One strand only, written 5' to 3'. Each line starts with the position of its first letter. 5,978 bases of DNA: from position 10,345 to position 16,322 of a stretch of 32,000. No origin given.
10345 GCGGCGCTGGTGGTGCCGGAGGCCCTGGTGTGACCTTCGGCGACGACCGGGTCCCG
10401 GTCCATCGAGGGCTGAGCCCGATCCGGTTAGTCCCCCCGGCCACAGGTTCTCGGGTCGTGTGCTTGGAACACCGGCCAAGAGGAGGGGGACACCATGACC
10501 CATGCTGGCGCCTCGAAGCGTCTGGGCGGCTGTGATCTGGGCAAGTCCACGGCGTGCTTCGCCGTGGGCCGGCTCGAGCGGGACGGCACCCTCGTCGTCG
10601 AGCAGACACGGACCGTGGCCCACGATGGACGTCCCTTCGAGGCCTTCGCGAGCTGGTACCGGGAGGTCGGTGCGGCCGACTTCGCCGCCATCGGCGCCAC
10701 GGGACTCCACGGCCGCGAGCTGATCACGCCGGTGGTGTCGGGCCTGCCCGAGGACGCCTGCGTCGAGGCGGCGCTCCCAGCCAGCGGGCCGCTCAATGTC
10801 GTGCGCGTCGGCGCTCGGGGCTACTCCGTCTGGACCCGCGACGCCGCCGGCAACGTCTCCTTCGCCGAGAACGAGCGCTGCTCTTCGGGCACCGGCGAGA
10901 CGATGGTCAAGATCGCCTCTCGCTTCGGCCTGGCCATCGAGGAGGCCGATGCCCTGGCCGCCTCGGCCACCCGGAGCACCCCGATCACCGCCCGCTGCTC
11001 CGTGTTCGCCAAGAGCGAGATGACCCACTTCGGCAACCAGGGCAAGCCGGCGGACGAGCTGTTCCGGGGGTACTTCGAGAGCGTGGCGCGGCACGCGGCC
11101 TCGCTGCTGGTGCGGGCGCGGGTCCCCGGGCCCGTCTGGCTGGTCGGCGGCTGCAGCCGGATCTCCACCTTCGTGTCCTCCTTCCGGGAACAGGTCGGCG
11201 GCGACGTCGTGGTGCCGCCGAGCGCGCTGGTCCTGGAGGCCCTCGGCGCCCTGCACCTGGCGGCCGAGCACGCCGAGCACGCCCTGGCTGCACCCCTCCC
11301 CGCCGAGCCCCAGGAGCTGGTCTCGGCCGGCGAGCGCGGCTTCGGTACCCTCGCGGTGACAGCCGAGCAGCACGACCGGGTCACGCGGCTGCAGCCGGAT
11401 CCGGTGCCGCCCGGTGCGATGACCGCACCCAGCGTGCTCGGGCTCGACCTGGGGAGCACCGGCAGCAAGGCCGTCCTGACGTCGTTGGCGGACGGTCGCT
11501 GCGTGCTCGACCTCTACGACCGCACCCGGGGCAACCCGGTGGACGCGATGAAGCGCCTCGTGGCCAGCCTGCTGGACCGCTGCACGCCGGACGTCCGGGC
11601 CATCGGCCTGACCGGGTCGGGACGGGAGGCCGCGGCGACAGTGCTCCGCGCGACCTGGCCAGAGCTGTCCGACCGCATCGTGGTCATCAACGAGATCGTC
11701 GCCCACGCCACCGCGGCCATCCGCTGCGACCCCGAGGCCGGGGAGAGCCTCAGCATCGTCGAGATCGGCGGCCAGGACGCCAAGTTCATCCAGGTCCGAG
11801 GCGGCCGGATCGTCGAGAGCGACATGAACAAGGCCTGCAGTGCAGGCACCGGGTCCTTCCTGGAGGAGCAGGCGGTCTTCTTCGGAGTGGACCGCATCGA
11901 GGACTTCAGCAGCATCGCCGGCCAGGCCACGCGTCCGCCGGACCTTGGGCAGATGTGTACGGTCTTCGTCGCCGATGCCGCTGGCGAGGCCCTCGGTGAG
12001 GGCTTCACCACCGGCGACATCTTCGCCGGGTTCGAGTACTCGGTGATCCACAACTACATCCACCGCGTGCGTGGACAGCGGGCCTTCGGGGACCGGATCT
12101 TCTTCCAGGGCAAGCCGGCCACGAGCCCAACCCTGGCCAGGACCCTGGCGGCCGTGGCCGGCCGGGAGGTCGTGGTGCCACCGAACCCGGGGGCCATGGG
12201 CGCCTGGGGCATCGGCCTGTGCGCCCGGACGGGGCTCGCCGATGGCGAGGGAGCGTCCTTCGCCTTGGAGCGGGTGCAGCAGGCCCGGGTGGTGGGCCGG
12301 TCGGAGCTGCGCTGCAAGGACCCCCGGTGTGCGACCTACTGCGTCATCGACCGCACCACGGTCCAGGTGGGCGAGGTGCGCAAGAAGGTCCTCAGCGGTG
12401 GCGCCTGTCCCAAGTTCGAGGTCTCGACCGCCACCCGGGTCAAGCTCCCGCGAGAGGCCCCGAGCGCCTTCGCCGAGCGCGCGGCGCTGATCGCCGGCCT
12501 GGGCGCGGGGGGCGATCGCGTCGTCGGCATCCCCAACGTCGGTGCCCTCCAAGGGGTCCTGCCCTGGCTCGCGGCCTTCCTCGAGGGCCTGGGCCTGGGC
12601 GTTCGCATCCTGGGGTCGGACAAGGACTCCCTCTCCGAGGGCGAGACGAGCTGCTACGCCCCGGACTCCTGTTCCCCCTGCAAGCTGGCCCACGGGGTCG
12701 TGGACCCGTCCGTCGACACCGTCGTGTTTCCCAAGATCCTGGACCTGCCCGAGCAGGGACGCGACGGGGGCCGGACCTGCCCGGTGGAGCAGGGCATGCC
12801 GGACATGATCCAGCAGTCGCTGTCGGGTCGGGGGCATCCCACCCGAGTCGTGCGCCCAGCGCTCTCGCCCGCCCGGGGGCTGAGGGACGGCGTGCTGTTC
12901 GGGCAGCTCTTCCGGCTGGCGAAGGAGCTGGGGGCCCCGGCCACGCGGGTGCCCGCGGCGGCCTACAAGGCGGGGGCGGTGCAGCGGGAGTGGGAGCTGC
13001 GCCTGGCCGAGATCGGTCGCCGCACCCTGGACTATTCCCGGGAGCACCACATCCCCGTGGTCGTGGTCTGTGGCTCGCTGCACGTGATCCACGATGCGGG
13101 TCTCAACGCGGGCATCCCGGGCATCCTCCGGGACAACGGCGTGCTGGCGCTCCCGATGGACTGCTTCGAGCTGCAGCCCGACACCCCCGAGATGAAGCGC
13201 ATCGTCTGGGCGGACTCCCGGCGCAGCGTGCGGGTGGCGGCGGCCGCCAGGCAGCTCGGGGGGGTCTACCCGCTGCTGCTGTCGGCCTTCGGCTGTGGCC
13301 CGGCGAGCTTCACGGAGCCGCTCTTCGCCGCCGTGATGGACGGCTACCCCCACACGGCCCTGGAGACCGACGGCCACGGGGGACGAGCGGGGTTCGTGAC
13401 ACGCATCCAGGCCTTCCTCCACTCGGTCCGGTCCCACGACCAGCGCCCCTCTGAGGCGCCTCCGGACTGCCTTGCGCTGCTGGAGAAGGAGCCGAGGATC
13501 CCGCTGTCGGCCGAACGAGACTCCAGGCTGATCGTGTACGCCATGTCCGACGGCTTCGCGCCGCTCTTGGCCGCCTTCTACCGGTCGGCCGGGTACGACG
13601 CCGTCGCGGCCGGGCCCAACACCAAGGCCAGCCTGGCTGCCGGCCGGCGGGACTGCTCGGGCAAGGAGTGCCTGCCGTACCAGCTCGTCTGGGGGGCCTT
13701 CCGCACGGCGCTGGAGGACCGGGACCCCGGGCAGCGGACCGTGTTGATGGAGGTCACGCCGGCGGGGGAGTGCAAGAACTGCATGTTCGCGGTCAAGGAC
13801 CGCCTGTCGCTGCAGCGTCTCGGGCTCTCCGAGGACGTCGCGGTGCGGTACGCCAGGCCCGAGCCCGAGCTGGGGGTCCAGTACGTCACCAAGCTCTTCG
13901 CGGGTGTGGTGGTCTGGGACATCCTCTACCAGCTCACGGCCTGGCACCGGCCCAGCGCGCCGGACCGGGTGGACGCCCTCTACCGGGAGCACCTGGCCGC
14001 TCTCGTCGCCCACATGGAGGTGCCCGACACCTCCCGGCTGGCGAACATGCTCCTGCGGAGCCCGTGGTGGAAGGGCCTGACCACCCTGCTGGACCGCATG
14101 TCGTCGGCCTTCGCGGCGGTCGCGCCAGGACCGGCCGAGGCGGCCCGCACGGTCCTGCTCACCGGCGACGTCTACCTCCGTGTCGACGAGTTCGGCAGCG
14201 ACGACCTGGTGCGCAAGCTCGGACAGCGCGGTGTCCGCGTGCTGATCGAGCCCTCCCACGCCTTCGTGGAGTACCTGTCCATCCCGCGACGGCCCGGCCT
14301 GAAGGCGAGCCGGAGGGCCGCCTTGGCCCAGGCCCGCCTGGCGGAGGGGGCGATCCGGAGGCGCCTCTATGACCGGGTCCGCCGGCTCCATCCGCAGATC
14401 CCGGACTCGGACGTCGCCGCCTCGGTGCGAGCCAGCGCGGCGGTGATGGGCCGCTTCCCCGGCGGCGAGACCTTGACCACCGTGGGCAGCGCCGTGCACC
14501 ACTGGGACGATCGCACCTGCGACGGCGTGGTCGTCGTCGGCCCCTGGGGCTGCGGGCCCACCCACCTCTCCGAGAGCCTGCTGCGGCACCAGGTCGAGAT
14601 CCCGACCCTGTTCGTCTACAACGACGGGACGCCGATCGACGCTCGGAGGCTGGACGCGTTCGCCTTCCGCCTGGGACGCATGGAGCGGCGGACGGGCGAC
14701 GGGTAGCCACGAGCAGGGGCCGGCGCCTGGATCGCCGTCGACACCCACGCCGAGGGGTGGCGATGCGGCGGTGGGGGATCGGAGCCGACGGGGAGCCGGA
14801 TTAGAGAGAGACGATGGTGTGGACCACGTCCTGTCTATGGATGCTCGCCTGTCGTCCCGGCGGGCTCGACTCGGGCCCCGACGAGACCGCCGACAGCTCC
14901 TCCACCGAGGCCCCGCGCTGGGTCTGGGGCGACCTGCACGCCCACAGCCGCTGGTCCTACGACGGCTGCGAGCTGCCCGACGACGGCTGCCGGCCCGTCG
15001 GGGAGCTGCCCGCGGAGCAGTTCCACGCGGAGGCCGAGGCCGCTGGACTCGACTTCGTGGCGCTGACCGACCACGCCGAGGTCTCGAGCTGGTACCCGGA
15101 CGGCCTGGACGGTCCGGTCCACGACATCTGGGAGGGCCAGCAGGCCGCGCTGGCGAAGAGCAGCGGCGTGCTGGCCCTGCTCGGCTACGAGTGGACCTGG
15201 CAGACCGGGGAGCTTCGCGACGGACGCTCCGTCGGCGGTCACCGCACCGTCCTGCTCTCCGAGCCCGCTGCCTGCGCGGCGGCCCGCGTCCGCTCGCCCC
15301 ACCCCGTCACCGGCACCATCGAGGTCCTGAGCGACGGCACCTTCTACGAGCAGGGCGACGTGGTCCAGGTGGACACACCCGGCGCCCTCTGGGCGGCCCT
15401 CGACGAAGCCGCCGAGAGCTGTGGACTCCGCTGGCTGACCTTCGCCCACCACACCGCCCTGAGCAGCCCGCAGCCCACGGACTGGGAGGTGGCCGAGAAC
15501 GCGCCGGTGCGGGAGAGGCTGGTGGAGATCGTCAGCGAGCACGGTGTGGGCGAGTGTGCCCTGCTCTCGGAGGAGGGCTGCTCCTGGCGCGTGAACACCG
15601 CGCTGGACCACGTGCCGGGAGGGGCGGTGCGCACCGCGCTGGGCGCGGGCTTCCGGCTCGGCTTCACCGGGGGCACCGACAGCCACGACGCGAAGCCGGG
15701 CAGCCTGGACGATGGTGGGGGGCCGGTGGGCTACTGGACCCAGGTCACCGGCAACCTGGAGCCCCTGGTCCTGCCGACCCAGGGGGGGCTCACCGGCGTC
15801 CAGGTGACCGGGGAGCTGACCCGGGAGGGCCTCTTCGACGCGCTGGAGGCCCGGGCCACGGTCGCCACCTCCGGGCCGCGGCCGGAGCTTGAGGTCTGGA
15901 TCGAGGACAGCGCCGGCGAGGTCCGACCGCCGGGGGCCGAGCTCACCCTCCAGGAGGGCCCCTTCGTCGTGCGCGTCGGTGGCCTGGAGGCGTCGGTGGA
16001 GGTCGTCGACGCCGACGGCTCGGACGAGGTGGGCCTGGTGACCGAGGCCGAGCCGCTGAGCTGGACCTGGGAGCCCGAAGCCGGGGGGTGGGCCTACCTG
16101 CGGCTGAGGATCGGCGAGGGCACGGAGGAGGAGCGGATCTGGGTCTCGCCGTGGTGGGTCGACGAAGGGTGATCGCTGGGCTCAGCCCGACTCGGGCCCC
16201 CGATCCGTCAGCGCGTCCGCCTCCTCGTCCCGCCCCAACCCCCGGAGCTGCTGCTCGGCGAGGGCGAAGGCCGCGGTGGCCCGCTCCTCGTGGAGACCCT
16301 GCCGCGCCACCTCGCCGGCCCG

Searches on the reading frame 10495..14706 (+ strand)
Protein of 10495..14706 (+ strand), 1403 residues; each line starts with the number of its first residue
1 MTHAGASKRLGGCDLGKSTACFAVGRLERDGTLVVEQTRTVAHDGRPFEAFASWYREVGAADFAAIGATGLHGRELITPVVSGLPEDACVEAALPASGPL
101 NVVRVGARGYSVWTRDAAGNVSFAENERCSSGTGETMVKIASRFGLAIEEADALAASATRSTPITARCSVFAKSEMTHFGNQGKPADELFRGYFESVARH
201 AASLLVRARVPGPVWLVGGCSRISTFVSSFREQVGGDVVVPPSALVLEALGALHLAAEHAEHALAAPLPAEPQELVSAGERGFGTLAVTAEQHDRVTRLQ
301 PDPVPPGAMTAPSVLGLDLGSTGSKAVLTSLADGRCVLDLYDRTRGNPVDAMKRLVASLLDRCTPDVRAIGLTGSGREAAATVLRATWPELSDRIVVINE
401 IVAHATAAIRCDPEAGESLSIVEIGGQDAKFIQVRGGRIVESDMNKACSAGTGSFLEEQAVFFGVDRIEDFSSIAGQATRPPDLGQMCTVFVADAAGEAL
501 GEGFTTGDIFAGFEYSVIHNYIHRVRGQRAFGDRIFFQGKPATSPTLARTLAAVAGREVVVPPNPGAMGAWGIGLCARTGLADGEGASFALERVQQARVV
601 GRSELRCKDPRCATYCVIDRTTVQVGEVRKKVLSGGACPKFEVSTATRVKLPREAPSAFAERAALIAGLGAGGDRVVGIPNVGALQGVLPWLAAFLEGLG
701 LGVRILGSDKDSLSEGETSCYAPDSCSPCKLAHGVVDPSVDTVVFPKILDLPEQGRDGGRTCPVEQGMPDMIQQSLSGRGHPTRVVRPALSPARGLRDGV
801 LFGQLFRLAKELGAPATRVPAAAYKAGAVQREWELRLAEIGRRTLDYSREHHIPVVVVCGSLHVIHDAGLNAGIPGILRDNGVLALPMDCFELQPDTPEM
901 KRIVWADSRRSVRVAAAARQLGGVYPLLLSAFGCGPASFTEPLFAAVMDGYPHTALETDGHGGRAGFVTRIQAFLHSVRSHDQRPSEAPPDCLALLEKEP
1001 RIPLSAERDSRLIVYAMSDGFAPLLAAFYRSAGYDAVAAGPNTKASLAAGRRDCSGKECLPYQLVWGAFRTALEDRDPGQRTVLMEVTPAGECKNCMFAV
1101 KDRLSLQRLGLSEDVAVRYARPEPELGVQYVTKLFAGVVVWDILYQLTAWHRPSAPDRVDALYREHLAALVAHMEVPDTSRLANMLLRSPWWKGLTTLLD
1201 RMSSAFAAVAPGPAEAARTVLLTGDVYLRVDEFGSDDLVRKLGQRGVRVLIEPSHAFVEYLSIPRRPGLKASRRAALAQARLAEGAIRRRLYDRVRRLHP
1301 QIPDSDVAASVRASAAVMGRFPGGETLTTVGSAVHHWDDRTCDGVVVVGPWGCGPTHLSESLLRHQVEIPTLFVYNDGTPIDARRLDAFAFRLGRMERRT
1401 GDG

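Call 9: search_protein_families(library=pfam, proteins=[window:10495-14706:+], max_evalue=0.001)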
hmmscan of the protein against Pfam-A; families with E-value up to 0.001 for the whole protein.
window:10495-14706:+ (1403 aa): 3 families
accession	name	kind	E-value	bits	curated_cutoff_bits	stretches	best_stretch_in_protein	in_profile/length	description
PF01869.26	BcrAD_BadFG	-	1.5e-41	143.2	31.5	2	315-572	1-266/271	BadF/BadG/BcrA/BcrD ATPase family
PF09989.15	DUF2229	-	5.2e-29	101.9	29.4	1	677-890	2-217/218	CoA enzyme activase uncharacterised domain (DUF2229)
PF06050.19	HGD-D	-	4.5e-06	26.9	28.4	0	1338-1384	280-329/342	2-hydroxyglutaryl-CoA dehydratase, D-component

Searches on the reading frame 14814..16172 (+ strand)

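Call 9: search_protein_families(library=pfam, proteins=[window:14814-16172:+], max_evalue=0.001)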
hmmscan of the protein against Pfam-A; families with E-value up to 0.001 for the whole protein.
window:14814-16172:+ (452 aa): 1 family
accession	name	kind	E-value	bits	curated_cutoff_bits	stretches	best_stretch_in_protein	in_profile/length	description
PF12228.14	DUF3604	-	2.9e-09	36.4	20.4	1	280-361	322-414/591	Protein of unknown function (DUF3604)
